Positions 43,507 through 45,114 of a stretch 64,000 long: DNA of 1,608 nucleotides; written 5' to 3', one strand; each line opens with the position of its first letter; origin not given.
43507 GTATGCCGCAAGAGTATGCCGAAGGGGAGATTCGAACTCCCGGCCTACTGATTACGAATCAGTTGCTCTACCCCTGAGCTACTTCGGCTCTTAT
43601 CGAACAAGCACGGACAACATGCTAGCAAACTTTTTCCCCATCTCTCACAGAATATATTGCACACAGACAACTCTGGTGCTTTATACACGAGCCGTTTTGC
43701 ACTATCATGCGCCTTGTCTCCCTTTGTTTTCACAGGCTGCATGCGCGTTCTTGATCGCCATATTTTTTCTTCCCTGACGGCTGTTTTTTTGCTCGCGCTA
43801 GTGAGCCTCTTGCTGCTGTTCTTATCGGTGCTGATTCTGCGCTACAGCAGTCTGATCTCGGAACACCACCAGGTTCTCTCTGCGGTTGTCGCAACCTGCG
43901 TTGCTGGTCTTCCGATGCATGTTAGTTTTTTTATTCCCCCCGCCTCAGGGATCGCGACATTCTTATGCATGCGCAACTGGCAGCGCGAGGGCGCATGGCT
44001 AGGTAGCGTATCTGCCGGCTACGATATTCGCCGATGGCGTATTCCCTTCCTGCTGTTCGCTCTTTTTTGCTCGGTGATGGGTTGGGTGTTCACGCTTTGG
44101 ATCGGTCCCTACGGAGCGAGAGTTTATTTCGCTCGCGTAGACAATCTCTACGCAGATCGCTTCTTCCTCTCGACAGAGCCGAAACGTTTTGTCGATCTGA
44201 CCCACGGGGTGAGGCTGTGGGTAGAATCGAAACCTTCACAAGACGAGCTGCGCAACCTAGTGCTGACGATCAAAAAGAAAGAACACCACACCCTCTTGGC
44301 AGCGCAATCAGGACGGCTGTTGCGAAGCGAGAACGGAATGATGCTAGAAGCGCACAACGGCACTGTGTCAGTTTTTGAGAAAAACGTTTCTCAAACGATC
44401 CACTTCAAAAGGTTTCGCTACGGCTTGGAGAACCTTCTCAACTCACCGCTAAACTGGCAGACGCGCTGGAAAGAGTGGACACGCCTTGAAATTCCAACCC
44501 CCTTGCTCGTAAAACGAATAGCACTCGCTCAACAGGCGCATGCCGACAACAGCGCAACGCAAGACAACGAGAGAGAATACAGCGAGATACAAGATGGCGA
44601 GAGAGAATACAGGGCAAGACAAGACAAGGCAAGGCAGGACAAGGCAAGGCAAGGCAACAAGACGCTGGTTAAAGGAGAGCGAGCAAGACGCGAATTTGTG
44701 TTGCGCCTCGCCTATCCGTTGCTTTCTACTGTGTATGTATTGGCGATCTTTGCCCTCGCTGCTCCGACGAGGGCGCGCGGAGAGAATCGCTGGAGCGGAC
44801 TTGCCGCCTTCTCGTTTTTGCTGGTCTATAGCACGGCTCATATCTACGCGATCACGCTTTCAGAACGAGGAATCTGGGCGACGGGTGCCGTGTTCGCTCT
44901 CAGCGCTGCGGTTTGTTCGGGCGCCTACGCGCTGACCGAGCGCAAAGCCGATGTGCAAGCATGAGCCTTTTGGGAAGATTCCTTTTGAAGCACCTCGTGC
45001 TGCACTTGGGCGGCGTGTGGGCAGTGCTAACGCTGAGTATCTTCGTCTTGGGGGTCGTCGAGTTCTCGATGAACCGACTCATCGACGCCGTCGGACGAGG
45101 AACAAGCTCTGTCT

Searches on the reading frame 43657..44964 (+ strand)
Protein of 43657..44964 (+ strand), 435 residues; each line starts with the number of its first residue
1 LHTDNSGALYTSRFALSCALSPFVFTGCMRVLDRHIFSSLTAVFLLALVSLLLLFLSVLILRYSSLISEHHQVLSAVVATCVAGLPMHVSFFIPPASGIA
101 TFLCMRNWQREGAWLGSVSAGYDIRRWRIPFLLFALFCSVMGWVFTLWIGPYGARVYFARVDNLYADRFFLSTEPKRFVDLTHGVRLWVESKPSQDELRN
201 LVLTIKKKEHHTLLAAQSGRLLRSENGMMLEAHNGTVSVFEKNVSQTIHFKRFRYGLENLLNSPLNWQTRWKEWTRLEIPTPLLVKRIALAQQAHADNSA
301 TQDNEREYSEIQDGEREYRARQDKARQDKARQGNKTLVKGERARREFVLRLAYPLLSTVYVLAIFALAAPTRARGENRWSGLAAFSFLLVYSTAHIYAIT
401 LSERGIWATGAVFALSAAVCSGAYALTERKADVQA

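Call 17: search_protein_families(library=pfam, proteins=[window:43657-44964:+])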
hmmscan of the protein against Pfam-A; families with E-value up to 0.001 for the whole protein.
window:43657-44964:+ (435 aa): 1 family
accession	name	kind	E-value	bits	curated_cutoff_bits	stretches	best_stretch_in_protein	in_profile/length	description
PF03739.19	LptF_LptG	-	2.6e-29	102.8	27.9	1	34-417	1-342/353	Lipopolysaccharide export system permease LptF/LptG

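Call 37: find_homologous_proteins(query=window:43657-44964:+, max_evalue=1e-20)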
Query window:43657-44964:+ (435 aa): 8 proteins with E <= 1e-20 among 8000 candidates.
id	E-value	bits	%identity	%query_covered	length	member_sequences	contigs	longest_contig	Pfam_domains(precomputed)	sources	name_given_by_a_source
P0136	8.1e-270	913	100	94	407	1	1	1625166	PF03739.20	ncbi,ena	-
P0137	2.9e-203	693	79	94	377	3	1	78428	PF03739.20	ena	-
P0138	1.3e-185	635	71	98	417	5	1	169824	PF03739.20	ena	-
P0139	2.1e-183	628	67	93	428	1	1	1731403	PF03739.20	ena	-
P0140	3.3e-180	618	68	98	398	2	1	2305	PF03739.20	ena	-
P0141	3.3e-179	614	69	93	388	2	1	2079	PF03739.20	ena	-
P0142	2.8e-177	608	66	98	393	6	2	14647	PF03739.20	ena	-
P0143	1.4e-171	589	64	98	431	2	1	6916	PF03739.20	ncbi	-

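Call 40: find_encoding_contigs(protein=P0136, flank=10000, max_places=3)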
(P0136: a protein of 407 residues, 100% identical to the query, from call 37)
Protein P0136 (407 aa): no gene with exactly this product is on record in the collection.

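Call 41: find_encoding_contigs(protein=P0137, flank=10000, max_places=3)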
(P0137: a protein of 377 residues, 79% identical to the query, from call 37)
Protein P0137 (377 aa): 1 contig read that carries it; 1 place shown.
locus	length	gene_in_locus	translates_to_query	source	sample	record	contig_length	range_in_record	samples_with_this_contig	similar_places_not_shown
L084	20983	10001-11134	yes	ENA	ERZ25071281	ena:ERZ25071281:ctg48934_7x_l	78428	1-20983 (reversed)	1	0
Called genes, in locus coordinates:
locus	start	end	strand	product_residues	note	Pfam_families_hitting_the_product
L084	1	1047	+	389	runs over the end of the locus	PF03462:PCRF, PF00472:RF-1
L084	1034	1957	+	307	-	PF17827:PrmC_N (faint)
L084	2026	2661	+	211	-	PF13763:DUF4167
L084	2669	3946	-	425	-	PF07219:HemY_N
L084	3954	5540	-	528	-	-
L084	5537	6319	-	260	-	PF02602:HEM4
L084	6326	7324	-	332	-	PF01379:Porphobil_deam, PF03900:Porphobil_deamC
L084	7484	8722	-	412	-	PF00108:Thiolase_N, PF02803:Thiolase_C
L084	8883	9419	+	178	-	-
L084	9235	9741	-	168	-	PF01288:HPPK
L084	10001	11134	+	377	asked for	PF03739:LptF_LptG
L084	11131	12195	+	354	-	PF03739:LptF_LptG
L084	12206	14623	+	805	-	-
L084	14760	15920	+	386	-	-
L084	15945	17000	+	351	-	PF04166:PdxA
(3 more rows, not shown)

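Call 46: search_solved_structures(query=window:43657-44964:+, max_evalue=0.001, show_alignments=1)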
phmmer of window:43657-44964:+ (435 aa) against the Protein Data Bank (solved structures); distinct sequences matched with E-value up to 0.001: 0.

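Call 49: search_solved_structures(query=A3, max_evalue=1, show_alignments=1)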
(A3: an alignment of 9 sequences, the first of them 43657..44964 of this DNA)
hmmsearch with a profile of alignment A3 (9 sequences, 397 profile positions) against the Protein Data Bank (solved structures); distinct sequences matched with E-value up to 1: 8.
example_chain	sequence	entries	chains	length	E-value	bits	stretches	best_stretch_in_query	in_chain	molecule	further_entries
6s8g_F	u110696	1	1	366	0.0015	20.7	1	43-224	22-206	LPS export ABC transporter permease LptF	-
9k9w_a9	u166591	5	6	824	0.0044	19.2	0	154-174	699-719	Glr1262 protein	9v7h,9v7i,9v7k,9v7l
6s8h_F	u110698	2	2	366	0.0048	19.1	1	43-225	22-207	Lipopolysaccharide export system permease protein LptF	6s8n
6mit_F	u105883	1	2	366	0.0057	18.8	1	71-226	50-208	LPS export ABC transporter permease LptF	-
6mhu_F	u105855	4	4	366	0.006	18.7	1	43-226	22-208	Lipopolysaccharide export system permease protein LptF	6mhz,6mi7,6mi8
9k9w_M2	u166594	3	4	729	0.014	17.5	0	142-174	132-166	Glr2806 protein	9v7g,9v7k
1czd_A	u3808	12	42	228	0.78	11.8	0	207-253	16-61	DNA POLYMERASE ACCESSORY PROTEIN G45 | DNA polymerase processivity component | Sliding clamp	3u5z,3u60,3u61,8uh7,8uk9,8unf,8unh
6drt_A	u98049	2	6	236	0.83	11.7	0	207-253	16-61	DNA polymerase clamp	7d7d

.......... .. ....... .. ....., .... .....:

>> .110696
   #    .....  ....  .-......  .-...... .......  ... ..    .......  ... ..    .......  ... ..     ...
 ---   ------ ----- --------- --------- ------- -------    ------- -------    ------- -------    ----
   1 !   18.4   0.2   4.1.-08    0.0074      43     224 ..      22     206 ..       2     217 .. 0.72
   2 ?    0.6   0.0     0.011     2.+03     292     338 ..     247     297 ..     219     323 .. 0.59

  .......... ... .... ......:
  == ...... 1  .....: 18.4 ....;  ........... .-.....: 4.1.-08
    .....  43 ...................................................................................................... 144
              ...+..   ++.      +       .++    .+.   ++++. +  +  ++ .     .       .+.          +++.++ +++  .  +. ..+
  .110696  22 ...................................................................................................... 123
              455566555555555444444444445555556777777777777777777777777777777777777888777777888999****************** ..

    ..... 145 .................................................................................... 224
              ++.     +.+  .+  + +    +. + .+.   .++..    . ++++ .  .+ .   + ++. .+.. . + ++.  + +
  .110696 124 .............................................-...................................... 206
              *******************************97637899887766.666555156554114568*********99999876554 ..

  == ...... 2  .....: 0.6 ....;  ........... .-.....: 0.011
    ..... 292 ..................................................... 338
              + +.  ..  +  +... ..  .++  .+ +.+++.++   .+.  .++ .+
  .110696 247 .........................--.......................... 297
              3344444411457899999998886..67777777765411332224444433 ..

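Call 66: predict_structure(alignment_id=A3)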
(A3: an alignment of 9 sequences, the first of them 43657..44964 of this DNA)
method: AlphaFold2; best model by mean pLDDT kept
length: 435 residues; sequences in the alignment: 9
mean_pLDDT: 41.2   pTM: 0.23
mean pLDDT of the five models: 41.2, 39.5, 38.9, 37.9, 37.3
residues with pLDDT >= 90: 0; 70-90: 0; 50-70: 62; < 50: 373
segments of 3 or more residues with pLDDT < 50: 1-11, 13-132, 134-185, 190-197, 199-201, 218-220, 222-228, 236-252, 258-315, 331-359, 361-390, 392-394, 396-410, 428-435
pLDDT, mean of each block of 10 residues (from residue 1): 41 47 34 34 42 43 39 39 30 32 31 30 38 48 42 32 24 34 48 45 50 50 43 48 43 49 30 25 37 41 37 48 56 44 44 46 46 36 45 48 45 53 51 40
secondary structure, 60 per line:
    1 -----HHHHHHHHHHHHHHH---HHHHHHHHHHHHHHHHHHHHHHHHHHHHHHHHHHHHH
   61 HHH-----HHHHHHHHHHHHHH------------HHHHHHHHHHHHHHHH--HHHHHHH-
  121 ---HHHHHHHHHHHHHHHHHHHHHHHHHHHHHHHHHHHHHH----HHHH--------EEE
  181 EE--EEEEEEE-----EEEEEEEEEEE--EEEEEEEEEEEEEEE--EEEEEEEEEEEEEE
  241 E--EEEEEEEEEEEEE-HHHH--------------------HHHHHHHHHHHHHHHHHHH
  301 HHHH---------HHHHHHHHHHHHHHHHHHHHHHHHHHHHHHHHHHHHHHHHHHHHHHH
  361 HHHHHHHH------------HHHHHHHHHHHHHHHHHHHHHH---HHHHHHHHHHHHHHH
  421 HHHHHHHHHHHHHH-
elements in order: H6-20 H24-63 H69-82 H95-110 H113-119 H124-161 H166-169 E178-182 E185-191 E197-207 E210-224 E227-241 E244-256 H258-261 H282-304 H314-368 H381-402 H406-434

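Call 78: find_encoding_contigs(protein=P0139, flank=10000, max_places=2)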
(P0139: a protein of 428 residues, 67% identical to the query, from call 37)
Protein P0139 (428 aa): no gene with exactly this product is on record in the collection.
